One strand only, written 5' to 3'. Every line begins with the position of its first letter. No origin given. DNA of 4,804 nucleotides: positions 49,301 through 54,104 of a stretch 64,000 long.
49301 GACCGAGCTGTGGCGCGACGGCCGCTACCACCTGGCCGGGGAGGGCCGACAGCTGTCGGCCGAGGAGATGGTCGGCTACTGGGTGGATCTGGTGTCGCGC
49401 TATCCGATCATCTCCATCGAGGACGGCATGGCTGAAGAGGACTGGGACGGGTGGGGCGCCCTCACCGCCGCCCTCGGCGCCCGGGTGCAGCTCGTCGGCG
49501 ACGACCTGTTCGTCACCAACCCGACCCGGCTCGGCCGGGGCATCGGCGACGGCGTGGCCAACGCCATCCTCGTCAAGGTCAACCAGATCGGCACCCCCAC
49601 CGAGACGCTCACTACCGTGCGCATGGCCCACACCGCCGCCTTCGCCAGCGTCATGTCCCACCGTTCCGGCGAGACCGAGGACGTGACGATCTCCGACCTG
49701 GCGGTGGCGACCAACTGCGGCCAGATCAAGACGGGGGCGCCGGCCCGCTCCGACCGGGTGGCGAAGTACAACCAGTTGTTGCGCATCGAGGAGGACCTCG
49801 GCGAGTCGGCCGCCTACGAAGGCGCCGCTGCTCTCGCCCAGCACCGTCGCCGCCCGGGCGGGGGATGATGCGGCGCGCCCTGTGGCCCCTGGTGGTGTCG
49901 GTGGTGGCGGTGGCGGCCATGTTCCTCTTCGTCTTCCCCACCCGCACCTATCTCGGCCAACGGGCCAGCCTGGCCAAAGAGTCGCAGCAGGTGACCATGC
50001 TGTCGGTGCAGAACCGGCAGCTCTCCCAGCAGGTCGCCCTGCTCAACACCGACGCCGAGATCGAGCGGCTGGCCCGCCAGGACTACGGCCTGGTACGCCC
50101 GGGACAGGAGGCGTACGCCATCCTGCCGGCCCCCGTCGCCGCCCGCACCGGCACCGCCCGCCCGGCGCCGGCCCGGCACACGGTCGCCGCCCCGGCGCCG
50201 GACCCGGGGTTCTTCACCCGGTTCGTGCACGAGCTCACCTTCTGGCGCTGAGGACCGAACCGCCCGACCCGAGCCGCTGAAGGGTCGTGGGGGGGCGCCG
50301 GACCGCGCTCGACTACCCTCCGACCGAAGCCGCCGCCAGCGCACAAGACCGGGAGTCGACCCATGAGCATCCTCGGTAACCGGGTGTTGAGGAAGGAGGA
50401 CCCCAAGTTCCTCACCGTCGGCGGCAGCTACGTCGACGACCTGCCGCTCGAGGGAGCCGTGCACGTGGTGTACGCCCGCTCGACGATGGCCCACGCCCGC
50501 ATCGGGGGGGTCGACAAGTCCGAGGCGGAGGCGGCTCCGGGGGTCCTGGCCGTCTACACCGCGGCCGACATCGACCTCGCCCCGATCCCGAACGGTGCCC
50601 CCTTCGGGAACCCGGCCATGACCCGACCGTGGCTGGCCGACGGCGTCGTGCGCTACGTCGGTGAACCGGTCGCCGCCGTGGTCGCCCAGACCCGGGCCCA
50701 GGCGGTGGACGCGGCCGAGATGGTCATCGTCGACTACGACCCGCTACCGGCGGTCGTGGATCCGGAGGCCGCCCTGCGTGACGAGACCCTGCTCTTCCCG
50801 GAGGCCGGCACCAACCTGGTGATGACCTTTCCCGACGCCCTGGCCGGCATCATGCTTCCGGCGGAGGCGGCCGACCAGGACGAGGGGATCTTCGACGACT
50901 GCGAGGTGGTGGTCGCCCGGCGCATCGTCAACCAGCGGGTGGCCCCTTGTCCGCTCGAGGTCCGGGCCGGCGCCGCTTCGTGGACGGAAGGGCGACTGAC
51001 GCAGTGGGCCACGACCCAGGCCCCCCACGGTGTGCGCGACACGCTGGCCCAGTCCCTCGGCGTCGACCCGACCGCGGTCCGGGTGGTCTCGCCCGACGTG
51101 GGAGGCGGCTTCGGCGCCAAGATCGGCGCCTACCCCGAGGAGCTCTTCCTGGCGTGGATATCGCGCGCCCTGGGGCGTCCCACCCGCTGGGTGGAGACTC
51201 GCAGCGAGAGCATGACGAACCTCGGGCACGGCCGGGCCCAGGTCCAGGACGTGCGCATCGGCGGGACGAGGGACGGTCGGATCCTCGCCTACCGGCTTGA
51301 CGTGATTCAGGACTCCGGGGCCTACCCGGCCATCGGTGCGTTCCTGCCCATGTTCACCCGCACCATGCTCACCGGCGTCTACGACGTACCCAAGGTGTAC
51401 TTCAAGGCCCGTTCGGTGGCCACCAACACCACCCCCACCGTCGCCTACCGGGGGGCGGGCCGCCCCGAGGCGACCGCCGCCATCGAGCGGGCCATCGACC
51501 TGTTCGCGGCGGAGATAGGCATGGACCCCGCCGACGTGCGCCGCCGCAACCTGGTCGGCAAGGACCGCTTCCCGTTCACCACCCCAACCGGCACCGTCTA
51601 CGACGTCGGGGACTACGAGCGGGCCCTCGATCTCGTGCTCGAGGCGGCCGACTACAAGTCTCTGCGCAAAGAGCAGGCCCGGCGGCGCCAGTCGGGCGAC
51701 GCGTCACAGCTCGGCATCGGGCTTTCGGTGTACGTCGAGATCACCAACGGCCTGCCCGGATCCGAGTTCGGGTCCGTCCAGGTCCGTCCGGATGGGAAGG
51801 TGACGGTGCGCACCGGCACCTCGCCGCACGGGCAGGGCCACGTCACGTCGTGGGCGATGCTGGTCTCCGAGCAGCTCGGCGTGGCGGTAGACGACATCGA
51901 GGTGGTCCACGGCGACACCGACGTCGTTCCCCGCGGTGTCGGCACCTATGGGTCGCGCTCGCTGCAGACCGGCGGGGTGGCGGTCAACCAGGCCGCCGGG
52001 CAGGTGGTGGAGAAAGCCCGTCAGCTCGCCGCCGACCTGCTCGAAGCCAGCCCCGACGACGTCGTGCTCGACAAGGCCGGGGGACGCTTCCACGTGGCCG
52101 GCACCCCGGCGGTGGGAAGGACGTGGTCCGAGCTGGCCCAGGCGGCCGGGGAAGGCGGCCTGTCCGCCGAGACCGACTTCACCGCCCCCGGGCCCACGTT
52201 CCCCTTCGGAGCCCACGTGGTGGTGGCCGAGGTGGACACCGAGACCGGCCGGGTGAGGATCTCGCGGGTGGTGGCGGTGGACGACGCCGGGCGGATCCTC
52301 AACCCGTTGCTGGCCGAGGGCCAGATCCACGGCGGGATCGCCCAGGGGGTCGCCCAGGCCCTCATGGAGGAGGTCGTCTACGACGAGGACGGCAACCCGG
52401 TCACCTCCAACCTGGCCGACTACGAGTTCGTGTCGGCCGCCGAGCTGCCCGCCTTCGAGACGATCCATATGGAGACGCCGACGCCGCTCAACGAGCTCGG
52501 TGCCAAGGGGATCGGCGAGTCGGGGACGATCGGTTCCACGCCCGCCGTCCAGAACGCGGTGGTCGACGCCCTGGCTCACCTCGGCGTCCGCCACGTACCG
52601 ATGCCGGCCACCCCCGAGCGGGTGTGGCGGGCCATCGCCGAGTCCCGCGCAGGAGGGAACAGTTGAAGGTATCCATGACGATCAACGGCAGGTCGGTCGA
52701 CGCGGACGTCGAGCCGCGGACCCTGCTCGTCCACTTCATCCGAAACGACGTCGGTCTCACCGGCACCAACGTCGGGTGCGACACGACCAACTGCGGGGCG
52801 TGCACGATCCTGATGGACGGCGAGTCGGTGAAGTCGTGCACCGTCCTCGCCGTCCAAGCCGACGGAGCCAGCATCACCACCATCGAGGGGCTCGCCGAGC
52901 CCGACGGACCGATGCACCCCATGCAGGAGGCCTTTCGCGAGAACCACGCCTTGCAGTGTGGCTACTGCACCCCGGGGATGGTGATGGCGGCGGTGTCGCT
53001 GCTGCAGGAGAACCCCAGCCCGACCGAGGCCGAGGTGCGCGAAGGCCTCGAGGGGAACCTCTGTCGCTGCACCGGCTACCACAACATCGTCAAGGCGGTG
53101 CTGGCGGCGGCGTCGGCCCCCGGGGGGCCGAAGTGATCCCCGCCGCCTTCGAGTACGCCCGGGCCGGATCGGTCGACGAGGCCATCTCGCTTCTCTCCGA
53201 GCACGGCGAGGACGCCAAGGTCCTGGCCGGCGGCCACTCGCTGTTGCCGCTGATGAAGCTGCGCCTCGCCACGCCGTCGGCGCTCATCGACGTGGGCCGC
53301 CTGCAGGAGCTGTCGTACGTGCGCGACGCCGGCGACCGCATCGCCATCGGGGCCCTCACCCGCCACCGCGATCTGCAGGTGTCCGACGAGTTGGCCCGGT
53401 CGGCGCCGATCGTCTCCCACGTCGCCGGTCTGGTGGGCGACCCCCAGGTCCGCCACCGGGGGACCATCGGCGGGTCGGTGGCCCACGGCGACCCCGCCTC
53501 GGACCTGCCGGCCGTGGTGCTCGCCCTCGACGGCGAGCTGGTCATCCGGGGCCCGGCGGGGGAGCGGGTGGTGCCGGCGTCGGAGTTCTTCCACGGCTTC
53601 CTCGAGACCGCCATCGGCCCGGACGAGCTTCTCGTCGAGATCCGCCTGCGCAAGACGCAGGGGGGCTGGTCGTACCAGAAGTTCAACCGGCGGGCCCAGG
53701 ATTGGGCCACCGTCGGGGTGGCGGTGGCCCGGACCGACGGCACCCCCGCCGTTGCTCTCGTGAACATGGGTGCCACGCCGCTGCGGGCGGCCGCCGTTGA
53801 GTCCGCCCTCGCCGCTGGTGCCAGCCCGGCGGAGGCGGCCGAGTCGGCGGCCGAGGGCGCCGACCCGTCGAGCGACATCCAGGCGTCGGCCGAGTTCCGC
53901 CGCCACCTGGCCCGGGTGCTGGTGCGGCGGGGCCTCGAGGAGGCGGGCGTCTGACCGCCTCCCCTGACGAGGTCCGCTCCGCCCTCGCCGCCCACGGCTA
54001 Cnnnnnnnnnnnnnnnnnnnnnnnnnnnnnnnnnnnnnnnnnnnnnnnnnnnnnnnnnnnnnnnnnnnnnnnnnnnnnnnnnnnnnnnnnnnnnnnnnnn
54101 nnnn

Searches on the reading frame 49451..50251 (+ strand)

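Call 7: search_protein_families(library=pfam, proteins=[window:49451-50251:+], max_evalue=0.001)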
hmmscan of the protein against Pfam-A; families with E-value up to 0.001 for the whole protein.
window:49451-50251:+ (266 aa): 1 family
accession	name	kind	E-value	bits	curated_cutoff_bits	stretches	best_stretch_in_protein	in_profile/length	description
PF04977.20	DivIC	-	2.5e-10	40.5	28.9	1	154-223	6-76/80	Septum formation initiator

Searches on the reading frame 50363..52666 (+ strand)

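Call 7: search_protein_families(library=pfam, proteins=[window:50363-52666:+], max_evalue=0.001)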
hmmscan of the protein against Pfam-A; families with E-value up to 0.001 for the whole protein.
window:50363-52666:+ (767 aa): 3 families
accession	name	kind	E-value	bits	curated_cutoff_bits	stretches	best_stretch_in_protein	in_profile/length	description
PF20256.3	MoCoBD_2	-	9.9e-85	284.9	27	1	425-696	2-283/283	Molybdopterin cofactor-binding domain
PF02738.23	MoCoBD_1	-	1.1e-73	247.8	27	1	174-397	19-244/244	Molybdopterin cofactor-binding domain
PF01315.27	Ald_Xan_dh_C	-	1.1e-25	90.5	31.3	1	22-129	5-110/110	Aldehyde oxidase and xanthine dehydrogenase, a/b hammerhead domain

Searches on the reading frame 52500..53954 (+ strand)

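Call 7: search_protein_families(library=pfam, proteins=[window:52500-53954:+], max_evalue=0.001)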
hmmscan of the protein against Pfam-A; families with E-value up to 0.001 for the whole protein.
window:52500-53954:+ (484 aa): 2 families
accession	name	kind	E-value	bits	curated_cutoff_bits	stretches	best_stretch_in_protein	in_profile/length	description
PF00941.27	FAD_binding_5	-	5e-48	163.6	27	1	216-383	2-167/170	FAD binding domain in molybdopterin dehydrogenase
PF03450.22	CO_deh_flav_C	-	1.7e-14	54.2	25.5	1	390-482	1-102/102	CO dehydrogenase flavoprotein C-terminal domain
